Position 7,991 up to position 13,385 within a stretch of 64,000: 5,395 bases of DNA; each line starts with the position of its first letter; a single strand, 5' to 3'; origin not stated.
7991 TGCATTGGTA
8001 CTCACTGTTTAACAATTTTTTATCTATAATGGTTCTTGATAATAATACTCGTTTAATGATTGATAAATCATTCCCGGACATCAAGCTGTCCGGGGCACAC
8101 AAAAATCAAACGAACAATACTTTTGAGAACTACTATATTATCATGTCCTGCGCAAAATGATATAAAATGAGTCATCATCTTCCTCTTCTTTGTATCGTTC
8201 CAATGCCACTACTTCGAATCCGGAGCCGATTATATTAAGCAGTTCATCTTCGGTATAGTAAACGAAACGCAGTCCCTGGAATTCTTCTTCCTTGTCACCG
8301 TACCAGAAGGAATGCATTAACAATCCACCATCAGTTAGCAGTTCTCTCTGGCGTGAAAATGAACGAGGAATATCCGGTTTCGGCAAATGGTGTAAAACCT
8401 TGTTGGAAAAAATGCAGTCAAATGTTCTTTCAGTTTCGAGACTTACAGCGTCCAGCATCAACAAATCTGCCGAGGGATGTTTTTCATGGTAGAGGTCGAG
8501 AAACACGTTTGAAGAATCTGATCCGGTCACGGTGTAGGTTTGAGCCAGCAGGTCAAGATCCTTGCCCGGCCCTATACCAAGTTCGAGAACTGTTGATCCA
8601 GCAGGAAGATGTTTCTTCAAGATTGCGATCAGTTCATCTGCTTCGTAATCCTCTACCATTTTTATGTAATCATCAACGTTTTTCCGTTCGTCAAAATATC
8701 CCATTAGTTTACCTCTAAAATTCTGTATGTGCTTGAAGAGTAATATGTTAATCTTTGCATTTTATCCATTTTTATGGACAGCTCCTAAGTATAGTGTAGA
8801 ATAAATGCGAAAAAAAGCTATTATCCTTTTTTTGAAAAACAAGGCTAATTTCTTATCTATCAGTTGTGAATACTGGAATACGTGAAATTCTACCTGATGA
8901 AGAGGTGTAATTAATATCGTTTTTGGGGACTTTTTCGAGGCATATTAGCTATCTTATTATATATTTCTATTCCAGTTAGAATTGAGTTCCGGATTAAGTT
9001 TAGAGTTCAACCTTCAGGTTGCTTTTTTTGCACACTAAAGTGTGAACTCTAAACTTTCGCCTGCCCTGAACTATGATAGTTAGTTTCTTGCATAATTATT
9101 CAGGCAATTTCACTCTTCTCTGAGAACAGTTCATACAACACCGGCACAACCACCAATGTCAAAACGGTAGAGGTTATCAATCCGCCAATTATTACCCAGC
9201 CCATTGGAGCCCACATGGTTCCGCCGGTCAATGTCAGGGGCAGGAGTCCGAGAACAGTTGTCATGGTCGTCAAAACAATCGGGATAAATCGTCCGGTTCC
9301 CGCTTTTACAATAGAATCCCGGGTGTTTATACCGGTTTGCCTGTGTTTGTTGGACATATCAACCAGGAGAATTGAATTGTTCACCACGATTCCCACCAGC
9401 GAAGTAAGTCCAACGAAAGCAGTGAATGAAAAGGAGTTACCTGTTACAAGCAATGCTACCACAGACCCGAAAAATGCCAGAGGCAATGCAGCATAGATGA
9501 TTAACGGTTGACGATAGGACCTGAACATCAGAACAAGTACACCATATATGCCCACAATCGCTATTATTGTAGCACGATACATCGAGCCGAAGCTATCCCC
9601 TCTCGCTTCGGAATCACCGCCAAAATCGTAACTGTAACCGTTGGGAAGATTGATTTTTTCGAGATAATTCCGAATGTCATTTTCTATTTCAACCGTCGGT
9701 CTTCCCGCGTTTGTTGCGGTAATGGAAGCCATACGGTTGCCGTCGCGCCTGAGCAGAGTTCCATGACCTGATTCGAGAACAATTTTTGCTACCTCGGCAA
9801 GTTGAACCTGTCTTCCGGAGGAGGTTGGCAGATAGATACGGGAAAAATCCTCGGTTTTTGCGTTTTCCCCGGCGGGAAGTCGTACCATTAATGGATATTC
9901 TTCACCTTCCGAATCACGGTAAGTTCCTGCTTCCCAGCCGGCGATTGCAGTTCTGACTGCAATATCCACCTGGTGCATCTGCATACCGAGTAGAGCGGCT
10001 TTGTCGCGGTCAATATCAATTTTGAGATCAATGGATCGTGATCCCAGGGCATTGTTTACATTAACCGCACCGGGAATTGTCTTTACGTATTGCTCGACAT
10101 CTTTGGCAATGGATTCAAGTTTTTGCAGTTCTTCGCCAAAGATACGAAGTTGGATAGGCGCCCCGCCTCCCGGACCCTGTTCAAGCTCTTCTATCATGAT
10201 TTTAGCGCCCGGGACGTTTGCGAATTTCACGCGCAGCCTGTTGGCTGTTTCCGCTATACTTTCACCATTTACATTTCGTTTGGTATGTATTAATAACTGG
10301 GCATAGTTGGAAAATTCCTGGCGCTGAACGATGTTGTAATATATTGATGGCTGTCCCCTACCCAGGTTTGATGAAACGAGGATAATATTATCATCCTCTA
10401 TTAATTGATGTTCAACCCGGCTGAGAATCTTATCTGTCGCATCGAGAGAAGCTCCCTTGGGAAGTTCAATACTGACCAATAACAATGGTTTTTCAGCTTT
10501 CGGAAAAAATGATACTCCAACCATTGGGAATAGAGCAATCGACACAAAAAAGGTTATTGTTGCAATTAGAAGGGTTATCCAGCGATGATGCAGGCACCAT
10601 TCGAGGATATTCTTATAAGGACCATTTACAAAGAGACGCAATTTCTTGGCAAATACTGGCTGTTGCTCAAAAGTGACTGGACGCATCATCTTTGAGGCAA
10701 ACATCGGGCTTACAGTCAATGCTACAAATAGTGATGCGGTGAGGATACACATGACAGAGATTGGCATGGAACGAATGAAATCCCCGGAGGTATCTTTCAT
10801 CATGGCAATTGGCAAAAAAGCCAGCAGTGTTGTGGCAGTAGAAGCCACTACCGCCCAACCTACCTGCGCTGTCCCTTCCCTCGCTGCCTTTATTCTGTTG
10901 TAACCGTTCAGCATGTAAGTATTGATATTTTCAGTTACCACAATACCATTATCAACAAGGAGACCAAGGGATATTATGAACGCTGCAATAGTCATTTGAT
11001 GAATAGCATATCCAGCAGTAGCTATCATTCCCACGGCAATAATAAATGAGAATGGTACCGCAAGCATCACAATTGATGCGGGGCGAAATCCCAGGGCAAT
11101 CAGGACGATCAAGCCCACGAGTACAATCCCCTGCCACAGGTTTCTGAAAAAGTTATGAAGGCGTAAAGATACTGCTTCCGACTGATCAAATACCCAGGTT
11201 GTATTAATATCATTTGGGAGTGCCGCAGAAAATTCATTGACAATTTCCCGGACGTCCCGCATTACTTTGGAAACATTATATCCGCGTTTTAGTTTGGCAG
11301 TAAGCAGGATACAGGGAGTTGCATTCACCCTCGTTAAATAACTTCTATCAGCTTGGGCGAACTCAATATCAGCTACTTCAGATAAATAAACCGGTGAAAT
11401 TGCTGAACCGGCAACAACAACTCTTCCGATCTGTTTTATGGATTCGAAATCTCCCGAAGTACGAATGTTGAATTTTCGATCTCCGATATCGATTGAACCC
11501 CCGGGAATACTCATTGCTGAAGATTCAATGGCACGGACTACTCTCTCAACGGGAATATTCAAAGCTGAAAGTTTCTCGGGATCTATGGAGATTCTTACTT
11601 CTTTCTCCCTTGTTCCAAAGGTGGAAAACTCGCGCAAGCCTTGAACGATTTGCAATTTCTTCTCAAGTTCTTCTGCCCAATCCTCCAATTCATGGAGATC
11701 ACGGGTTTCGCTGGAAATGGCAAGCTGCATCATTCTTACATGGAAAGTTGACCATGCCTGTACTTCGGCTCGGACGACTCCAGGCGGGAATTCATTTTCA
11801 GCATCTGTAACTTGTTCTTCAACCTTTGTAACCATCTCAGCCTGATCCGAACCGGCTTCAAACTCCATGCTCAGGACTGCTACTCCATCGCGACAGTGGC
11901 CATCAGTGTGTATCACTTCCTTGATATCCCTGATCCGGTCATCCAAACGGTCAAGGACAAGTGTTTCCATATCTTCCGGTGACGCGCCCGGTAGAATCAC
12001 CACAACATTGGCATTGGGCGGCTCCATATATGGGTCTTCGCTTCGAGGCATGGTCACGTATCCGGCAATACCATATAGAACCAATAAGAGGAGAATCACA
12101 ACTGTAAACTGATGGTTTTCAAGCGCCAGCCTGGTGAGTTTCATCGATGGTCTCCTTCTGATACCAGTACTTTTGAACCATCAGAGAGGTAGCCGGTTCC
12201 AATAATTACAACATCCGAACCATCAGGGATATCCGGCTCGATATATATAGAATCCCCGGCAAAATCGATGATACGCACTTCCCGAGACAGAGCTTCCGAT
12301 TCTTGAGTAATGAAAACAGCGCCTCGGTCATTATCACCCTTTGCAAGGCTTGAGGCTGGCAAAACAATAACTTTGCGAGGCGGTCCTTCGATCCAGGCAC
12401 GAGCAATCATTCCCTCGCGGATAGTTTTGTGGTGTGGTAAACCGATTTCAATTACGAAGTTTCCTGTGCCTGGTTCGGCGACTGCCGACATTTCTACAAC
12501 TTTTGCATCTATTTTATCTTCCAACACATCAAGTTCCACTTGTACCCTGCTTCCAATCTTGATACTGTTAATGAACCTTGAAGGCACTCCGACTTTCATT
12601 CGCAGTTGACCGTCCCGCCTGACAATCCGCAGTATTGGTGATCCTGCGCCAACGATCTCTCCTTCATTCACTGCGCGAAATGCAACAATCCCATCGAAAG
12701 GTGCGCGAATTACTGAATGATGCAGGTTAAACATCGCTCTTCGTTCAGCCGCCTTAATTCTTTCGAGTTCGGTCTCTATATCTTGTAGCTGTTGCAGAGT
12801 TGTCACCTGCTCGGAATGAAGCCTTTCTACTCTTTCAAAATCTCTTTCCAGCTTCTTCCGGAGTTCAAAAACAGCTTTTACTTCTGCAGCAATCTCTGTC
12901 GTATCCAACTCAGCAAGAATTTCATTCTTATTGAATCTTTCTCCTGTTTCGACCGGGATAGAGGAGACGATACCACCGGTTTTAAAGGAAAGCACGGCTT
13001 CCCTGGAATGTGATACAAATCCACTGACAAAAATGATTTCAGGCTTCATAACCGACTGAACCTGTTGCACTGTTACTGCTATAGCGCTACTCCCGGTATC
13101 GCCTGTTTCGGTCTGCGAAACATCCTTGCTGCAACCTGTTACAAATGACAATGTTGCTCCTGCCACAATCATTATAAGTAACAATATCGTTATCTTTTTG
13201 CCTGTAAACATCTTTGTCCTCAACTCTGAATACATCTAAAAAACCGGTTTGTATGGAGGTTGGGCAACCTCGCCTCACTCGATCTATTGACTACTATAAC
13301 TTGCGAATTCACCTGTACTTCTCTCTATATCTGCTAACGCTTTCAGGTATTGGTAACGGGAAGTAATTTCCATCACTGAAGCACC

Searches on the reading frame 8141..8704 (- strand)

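Call 13: search_protein_families(library=ncbifam, proteins=[window:8141-8704:-], max_evalue=0.000001)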
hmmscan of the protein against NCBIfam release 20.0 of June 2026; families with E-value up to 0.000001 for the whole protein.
window:8141-8704:- (187 aa): 3 families
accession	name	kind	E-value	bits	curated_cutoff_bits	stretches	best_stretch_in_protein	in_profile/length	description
TIGR02072.1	BioC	equivalog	9.1e-10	38.7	184.95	1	22-169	20-177/244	malonyl-ACP O-methyltransferase BioC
NF002463.0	PRK01683.1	equivalog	2e-07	30.9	297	1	22-129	20-126/258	trans-aconitate 2-methyltransferase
NF045667.1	MTase_DVU1556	equivalog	3.4e-07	29.9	155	1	32-139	19-127/213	DVU_1556 family methyltransferase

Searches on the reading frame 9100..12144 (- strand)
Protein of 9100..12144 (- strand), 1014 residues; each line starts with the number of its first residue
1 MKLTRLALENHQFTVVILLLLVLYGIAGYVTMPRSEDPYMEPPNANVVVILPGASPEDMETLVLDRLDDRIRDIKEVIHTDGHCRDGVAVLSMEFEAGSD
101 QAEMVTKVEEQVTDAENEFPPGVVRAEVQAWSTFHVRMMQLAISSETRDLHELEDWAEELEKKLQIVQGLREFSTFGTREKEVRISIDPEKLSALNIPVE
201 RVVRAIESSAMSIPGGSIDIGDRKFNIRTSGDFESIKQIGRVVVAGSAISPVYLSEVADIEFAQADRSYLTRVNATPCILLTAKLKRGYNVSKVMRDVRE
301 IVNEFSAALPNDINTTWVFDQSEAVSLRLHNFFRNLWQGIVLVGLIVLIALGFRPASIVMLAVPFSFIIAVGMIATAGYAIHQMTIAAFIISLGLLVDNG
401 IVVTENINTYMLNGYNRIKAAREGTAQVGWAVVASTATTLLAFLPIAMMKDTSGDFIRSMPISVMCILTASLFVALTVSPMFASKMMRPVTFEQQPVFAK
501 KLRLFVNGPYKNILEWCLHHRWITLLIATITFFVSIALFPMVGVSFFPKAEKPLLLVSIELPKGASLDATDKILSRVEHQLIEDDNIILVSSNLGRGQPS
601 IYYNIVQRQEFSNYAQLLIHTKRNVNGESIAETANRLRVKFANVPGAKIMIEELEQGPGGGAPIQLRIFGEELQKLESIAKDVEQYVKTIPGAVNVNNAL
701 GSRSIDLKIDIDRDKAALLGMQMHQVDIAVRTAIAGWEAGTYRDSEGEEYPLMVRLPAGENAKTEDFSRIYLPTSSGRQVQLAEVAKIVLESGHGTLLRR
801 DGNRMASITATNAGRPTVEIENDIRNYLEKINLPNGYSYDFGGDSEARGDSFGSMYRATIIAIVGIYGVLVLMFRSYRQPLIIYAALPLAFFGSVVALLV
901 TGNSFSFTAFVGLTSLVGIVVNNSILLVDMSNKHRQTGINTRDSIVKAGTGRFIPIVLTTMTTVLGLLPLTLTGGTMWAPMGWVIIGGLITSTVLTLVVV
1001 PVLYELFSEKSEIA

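Call 52: search_protein_families(library=ncbifam, proteins=[window:9100-12144:-], max_evalue=1e-10)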
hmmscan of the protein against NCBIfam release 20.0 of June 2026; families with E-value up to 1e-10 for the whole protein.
window:9100-12144:- (1014 aa): 13 families
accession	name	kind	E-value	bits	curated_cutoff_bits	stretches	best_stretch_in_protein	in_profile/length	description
NF033617.1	RND_permease_2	subfamily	1.2e-175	586.3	1250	1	14-1008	11-1008/1009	multidrug efflux RND transporter permease subunit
NF000282.2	RND_permease_1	subfamily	3.1e-123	412.7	1250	1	12-1006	9-1026/1029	multidrug efflux RND transporter permease subunit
TIGR00914.1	2A0601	subfamily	2.2e-113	380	701.45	1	5-1011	7-1039/1051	CusA/CzcA family heavy metal efflux RND transporter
TIGR00915.1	2A0602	subfamily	2.5e-113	379.9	940.35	1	12-1006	10-1027/1050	efflux RND transporter permease subunit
NF007798.0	PRK10503.1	equivalog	1.1e-107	361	1584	1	14-1010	23-1025/1040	MdtB/MuxB family multidrug efflux RND transporter permease subunit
NF007905.0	PRK10614.1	equivalog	2.5e-106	356.5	1774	1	2-1008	2-1009/1025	multidrug efflux RND transporter permease subunit MdtC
NF007842.1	PRK10555.1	equivalog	7.2e-88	295.6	1854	1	10-1006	8-1025/1036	multidrug efflux RND transporter permease AcrD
NF007133.0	PRK09579.1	equivalog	1.5e-86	291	1763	1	2-1011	2-1006/1017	multidrug efflux RND transporter permease subunit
NF007131.0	PRK09577.1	equivalog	9.7e-75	252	1768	1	5-1005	3-1020/1045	multidrug efflux RND transporter permease subunit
NF011706.2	PRK15127.1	equivalog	7.4e-62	209.5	2150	1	11-1006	9-1028/1049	multidrug efflux RND transporter permease subunit AcrB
NF000037.1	RND_perm_OqxB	exception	3e-53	180.9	2200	1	1-1005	1-1032/1050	multidrug efflux RND transporter permease subunit OqxB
TIGR00921.1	2A067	subfamily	6.8e-13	47.5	351.9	1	814-1009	149-348/733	hydrophobe/amphiphile efflux-3 (HAE3) family transporter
TIGR00916.1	2A0604s01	subfamily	7e-13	48.7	148.6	0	341-459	97-218/231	SecD/SecF family protein translocase subunit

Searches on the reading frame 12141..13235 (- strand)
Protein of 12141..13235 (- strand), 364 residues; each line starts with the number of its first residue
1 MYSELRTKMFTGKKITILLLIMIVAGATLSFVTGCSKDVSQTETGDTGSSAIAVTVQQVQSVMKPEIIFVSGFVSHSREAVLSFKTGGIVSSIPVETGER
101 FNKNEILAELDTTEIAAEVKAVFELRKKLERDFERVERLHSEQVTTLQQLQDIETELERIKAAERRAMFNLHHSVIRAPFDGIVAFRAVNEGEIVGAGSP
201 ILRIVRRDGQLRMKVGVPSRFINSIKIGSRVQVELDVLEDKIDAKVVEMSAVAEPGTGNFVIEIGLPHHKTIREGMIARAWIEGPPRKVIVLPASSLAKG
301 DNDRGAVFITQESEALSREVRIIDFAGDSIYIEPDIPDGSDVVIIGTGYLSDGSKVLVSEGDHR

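Call 52: search_protein_families(library=ncbifam, proteins=[window:12141-13235:-], max_evalue=1e-10)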
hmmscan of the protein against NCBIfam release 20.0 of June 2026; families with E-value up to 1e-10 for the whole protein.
window:12141-13235:- (364 aa): 4 families
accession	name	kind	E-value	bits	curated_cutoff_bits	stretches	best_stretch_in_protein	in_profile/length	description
TIGR01730.1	RND_mfp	subfamily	1.3e-46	159.1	94.9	1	54-358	1-321/322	efflux RND transporter periplasmic adaptor subunit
TIGR00999.1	8a0102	subfamily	2.7e-24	85.8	319.3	1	99-348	2-268/271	CzcB/NccB family metal efflux transporter periplasmic adaptor subunit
TIGR01843.1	type_I_hlyD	subfamily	4.3e-18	65.5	208.65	0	146-239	243-337/422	HlyD family type I secretion periplasmic adaptor subunit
TIGR00998.1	8a0101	subfamily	2.9e-13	49.5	390.8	1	154-249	185-281/334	EmrA/EmrK family multidrug efflux transporter periplasmic adaptor subunit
